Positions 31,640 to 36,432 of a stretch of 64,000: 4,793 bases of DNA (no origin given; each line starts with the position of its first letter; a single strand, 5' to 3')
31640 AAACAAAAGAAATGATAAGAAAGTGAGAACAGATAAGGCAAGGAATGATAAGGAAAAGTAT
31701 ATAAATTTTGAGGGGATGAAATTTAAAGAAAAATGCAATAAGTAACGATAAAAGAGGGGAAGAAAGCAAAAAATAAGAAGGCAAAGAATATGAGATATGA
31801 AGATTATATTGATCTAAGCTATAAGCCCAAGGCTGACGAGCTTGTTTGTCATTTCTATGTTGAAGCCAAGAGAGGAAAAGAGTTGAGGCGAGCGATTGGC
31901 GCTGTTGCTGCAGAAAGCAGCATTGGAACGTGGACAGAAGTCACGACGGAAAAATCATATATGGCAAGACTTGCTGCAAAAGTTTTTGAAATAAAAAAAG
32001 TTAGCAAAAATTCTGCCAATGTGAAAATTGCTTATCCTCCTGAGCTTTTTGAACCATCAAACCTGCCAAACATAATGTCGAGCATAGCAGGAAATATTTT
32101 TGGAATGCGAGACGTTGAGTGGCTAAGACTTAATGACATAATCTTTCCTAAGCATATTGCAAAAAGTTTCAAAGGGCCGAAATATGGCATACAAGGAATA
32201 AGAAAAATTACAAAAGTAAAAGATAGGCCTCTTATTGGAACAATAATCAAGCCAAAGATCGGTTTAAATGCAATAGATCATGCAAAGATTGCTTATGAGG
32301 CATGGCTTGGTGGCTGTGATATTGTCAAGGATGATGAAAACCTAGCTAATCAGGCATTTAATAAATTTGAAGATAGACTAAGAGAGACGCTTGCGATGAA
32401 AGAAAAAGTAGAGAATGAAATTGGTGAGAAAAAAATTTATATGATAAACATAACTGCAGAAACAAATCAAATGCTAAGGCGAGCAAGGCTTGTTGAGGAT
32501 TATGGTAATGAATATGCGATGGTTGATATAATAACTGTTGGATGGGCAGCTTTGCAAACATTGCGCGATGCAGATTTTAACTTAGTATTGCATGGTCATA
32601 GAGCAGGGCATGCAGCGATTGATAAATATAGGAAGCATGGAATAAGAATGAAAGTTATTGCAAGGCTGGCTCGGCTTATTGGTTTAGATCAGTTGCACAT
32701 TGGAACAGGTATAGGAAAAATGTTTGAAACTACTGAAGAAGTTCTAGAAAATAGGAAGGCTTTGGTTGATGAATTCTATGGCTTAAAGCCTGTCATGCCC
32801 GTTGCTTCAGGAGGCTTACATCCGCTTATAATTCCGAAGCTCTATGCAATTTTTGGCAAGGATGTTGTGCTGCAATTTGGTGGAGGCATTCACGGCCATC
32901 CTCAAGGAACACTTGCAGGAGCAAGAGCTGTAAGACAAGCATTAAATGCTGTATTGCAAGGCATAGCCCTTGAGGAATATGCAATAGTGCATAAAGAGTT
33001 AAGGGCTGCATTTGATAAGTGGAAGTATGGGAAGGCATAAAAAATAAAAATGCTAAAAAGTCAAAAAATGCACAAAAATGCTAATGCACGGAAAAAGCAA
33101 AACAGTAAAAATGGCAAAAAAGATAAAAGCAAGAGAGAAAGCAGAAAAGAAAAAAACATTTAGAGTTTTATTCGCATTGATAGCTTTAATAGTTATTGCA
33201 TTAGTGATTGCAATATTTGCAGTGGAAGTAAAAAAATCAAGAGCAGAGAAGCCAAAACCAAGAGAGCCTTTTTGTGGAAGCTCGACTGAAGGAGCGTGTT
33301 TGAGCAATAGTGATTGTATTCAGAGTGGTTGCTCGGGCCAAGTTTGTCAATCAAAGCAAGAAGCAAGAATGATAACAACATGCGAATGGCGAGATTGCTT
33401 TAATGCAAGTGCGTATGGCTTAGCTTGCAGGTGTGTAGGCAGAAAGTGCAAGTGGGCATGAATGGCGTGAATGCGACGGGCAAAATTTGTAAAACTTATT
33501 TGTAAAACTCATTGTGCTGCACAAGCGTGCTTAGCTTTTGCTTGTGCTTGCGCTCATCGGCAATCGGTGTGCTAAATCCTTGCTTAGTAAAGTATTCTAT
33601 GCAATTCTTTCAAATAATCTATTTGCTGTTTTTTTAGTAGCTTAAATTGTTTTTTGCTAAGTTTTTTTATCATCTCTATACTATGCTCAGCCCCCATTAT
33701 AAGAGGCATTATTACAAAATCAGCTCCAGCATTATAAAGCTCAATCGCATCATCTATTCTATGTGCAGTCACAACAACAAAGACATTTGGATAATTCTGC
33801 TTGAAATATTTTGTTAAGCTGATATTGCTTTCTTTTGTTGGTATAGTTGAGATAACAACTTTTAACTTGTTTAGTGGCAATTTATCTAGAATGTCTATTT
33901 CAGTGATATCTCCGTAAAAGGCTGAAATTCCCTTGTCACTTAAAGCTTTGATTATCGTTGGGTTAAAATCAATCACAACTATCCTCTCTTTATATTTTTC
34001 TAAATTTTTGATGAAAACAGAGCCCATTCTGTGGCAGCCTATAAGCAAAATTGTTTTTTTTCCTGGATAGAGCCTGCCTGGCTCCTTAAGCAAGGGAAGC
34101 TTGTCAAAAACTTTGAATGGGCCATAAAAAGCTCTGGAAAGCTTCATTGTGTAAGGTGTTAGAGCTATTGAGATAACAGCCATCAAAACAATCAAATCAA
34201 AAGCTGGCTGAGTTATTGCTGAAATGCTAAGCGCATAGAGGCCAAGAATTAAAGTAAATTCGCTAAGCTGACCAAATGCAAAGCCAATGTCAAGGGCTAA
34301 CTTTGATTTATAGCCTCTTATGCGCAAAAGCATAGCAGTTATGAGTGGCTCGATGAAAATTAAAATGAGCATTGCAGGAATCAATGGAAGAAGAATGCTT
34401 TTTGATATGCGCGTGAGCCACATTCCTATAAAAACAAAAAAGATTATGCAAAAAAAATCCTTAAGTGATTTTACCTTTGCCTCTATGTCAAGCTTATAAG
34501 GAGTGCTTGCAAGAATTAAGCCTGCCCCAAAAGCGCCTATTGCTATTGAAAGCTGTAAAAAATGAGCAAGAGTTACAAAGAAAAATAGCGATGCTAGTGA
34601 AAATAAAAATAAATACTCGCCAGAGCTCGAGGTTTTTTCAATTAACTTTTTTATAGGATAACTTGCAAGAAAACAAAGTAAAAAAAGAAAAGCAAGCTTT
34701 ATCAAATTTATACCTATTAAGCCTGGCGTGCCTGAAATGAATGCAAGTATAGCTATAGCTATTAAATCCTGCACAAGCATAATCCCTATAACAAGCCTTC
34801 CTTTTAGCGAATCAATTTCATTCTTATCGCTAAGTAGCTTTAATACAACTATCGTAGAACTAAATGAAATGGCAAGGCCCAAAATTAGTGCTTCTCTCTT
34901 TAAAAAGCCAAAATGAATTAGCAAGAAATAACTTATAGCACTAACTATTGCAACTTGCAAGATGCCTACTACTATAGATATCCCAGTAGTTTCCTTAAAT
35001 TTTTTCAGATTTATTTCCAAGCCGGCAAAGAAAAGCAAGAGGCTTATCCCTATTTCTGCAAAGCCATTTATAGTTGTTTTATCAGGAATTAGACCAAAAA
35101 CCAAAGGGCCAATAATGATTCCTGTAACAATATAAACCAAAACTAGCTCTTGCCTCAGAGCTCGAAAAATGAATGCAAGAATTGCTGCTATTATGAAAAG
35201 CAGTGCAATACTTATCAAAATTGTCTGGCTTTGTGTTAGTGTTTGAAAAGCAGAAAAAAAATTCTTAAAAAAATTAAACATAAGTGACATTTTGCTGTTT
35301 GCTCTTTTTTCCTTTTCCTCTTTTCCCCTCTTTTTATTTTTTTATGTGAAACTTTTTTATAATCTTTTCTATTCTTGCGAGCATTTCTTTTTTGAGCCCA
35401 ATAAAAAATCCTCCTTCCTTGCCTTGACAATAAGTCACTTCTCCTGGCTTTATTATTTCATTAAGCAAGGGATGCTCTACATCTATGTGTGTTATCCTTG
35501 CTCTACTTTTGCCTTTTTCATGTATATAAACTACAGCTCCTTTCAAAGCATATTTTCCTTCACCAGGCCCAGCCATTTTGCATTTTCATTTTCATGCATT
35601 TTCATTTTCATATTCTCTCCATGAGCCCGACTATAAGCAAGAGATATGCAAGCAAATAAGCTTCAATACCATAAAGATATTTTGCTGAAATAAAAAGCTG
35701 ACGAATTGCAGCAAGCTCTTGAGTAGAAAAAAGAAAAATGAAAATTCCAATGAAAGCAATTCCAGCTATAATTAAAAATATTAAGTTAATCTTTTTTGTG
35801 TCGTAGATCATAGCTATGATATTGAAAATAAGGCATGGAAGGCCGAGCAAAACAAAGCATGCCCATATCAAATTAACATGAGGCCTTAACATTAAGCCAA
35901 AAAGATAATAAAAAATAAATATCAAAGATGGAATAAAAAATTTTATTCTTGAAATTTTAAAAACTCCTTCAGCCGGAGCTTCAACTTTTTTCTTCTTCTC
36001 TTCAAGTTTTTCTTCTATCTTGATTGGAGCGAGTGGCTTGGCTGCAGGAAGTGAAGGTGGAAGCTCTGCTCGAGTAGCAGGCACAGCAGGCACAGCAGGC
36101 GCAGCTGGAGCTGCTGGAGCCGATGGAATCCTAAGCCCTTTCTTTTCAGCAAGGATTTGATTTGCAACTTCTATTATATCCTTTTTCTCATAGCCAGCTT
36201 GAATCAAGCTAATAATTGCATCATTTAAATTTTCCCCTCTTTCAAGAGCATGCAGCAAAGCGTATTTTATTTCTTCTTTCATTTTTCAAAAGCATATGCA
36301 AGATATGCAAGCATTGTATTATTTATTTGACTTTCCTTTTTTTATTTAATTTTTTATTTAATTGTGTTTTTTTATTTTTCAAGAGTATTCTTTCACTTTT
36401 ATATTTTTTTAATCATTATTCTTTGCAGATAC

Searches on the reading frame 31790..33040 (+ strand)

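Call 11: search_protein_families(library=pfam, proteins=[window:31790-33040:+], max_evalue=0.001)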
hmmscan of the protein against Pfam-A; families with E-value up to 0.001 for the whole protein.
window:31790-33040:+ (416 aa): 2 families
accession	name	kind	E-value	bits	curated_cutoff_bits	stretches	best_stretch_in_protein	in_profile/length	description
PF00016.26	RuBisCO_large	-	1.1e-83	281.4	30.1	1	133-411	1-299/299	Ribulose bisphosphate carboxylase large chain, catalytic domain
PF02788.21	RuBisCO_large_N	-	6.1e-41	139.8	20.7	1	5-122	1-119/120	Ribulose bisphosphate carboxylase large chain, N-terminal domain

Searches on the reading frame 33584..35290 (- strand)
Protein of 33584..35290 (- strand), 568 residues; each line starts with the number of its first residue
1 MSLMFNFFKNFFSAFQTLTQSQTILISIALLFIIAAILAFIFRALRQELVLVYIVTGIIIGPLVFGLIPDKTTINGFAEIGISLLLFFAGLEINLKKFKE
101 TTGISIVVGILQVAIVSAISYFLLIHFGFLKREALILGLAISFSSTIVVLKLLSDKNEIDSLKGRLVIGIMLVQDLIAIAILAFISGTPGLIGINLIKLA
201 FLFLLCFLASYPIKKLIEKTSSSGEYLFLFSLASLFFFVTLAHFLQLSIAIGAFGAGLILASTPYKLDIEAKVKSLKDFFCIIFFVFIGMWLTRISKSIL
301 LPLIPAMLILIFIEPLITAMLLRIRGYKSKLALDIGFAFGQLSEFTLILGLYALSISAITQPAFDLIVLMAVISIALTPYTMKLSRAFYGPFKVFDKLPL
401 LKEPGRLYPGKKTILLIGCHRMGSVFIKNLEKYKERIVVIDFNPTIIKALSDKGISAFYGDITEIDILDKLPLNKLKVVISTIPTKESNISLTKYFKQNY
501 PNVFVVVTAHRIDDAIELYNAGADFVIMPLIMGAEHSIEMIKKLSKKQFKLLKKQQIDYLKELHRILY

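Call 11: search_protein_families(library=pfam, proteins=[window:33584-35290:-], max_evalue=0.001)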
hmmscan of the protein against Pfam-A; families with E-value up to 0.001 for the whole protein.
window:33584-35290:- (568 aa): 2 families
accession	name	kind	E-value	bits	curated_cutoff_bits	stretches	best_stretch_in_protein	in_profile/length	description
PF00999.27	Na_H_Exchanger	-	4.7e-46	157.8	26.2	1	33-381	2-373/375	Sodium/hydrogen exchanger, transmembrane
PF02254.24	TrkA_N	-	3.8e-23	82.5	23.8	1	414-529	1-116/116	TrkA-N domain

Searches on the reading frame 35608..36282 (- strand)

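Call 11: search_protein_families(library=pfam, proteins=[window:35608-36282:-], max_evalue=0.001)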
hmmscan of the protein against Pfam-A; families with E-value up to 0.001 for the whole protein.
window:35608-36282:- (224 aa): 0 families

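Call 53: search_protein_families(library=padloc, proteins=[window:35608-36282:-], max_evalue=0.00001)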
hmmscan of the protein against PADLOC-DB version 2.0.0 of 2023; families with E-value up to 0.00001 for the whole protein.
window:35608-36282:- (224 aa): 0 families

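Call 56: search_protein_families(library=pfam, proteins=[window:35608-36282:-], max_evalue=1)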
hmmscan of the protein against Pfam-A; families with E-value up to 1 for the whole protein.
window:35608-36282:- (224 aa): 1 family
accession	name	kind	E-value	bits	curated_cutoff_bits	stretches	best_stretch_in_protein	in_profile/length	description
PF20040.4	DUF6442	-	0.046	14.4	25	1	110-185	26-98/102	Family of unknown function (DUF6442)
